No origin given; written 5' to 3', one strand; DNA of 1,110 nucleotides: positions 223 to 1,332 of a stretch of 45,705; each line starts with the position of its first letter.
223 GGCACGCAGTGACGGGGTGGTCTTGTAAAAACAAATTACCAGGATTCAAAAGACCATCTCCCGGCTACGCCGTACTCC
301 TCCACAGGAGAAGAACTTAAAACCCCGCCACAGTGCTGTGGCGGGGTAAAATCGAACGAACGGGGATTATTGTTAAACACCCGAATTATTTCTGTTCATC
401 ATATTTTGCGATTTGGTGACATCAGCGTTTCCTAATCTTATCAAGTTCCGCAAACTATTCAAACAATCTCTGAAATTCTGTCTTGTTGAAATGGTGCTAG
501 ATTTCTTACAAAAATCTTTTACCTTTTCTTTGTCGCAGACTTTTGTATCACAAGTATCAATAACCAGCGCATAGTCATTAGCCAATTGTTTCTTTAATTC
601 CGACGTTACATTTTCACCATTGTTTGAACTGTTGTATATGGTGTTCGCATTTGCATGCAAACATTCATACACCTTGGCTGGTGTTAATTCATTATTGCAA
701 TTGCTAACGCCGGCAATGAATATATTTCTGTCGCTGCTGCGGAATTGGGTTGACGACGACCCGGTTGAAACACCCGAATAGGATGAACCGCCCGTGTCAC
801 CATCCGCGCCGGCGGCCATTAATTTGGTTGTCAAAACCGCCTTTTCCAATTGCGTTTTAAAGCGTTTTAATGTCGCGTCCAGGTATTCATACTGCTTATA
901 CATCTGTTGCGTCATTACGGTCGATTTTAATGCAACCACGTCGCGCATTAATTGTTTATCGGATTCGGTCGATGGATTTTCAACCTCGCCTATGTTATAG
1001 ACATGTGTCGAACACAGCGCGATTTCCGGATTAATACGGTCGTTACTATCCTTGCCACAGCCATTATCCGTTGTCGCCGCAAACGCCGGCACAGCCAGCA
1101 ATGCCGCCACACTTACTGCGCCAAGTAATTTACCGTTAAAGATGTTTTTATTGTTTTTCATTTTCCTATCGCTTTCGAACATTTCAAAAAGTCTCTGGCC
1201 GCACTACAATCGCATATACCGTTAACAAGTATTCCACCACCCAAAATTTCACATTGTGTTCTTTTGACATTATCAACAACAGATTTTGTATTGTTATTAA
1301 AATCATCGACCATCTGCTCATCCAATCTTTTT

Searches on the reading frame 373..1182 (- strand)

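Call 17: search_protein_families(library=pfam, proteins=[window:373-1182:-], max_evalue=0.01)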
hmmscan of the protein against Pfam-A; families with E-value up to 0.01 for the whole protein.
window:373-1182:- (269 aa): 1 family
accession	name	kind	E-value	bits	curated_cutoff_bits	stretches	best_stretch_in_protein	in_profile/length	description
PF18268.6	Hit1_C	-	0.0052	17.4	26.1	0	169-226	25-76/82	Hit1 C-terminal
